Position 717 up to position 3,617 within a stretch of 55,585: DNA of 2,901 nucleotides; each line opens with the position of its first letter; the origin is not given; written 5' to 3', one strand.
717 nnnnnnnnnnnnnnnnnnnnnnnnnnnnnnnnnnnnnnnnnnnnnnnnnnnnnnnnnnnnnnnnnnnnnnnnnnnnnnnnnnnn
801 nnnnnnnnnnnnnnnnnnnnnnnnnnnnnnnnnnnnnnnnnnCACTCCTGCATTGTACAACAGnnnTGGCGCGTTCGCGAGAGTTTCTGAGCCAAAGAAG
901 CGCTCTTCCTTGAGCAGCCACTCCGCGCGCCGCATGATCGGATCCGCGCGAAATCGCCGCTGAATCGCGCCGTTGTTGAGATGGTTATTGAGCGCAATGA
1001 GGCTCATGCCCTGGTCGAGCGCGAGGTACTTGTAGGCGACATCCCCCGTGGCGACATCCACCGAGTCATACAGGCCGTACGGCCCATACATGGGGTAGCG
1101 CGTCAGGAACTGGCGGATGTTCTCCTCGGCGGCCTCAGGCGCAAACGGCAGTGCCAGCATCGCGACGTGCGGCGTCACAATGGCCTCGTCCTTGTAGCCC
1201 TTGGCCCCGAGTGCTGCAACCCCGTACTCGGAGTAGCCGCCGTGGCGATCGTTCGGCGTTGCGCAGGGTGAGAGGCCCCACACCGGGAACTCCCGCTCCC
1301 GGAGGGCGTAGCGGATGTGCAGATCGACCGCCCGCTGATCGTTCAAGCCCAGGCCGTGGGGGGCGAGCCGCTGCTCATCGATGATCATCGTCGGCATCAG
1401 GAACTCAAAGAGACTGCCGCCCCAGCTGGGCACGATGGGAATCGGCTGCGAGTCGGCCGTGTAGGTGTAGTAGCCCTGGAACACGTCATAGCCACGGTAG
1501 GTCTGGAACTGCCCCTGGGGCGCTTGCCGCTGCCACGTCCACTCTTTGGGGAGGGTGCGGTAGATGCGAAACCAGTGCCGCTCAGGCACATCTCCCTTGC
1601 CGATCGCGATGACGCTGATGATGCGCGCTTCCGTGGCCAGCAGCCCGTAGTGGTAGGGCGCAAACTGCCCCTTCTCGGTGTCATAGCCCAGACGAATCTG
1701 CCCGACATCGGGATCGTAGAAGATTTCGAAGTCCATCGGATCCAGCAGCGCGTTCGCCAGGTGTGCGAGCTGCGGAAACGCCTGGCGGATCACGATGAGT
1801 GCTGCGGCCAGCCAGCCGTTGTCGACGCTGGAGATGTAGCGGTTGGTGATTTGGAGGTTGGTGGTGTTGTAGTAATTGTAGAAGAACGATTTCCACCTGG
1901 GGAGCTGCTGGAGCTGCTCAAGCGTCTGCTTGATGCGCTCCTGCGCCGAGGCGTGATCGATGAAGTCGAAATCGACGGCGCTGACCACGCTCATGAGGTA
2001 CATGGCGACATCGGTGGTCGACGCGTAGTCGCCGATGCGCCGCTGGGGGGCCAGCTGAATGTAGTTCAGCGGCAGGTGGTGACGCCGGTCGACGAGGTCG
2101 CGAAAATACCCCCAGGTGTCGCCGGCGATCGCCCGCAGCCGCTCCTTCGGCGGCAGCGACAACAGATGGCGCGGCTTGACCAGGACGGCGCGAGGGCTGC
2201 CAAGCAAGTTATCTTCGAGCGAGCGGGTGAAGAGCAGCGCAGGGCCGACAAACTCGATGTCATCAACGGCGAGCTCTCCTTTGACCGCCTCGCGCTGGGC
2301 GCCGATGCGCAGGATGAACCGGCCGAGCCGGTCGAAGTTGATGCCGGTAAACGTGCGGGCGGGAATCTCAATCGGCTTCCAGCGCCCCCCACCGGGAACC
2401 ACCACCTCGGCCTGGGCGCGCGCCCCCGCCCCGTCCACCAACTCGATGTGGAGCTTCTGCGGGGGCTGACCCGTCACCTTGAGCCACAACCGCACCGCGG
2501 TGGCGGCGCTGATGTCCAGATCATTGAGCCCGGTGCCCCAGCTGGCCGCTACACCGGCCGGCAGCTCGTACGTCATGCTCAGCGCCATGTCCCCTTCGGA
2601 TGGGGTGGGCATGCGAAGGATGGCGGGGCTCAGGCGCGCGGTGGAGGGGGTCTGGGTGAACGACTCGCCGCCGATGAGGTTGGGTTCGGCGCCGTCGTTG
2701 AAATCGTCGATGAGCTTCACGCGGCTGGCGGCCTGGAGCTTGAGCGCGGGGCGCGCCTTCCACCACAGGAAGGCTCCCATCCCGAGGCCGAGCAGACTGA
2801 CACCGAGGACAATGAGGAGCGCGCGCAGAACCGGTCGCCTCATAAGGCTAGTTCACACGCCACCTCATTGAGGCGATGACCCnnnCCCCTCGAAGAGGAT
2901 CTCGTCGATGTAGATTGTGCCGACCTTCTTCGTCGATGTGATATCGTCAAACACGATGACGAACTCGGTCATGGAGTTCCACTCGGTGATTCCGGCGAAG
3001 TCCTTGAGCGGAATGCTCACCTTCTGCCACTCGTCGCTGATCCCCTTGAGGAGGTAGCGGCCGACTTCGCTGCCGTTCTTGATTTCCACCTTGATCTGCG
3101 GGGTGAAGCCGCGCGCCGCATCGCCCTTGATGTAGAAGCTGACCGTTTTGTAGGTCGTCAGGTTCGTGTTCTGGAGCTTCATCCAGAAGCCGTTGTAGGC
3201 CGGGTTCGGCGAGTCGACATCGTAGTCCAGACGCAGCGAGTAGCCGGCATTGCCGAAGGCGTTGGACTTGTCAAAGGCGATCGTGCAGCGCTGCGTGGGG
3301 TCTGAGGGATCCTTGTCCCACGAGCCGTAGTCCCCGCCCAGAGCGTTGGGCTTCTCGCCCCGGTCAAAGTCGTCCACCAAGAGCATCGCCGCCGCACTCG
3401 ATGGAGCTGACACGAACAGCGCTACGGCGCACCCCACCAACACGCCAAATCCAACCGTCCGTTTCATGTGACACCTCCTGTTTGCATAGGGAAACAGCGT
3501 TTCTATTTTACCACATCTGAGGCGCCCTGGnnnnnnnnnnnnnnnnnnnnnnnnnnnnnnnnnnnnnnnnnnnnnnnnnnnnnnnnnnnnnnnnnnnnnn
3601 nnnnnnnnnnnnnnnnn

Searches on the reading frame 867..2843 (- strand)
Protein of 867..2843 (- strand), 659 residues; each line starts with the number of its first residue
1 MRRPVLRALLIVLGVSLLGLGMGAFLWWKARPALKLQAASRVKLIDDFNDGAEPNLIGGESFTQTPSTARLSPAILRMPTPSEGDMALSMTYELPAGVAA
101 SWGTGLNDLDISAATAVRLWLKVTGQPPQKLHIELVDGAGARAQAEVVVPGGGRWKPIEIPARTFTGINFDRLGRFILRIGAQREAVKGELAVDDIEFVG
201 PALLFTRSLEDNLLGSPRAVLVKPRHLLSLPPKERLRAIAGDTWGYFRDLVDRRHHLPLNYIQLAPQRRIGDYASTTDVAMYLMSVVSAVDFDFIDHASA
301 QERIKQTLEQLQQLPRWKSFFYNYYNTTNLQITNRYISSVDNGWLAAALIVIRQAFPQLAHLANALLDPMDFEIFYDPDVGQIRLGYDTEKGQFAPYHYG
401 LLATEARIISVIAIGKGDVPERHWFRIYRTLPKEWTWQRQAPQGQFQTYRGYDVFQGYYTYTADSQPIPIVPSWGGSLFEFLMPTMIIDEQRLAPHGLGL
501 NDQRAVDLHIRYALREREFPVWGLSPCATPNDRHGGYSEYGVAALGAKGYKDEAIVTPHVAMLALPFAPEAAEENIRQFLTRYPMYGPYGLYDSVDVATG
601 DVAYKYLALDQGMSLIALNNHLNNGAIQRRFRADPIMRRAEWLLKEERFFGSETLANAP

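Call 25: search_protein_families(library=pfam, proteins=[window:867-2843:-], max_evalue=0.001)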
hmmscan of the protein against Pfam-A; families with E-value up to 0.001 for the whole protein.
window:867-2843:- (659 aa): 2 families
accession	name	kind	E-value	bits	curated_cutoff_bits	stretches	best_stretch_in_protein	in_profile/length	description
PF10091.15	Glycoamylase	-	4.8e-23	82.3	27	1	403-633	7-219/221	Putative glucoamylase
PF11329.14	DUF3131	-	2e-07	30.8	20.3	1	241-367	4-133/367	Protein of unknown function (DUF3131)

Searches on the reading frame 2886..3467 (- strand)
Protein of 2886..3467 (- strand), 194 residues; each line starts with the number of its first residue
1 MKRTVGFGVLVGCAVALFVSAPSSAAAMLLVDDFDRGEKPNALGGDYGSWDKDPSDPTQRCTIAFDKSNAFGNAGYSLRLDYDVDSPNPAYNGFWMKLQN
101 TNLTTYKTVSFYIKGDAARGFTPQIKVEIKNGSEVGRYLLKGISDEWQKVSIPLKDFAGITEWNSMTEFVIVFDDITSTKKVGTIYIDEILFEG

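Call 25: search_protein_families(library=pfam, proteins=[window:2886-3467:-], max_evalue=0.001)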
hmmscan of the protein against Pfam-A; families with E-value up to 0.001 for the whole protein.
window:2886-3467:- (194 aa): 1 family
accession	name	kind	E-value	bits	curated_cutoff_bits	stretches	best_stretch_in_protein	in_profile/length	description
PF03425.19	CBM_11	-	4.7e-11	43.5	27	1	21-163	5-141/182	Carbohydrate binding domain (family 11)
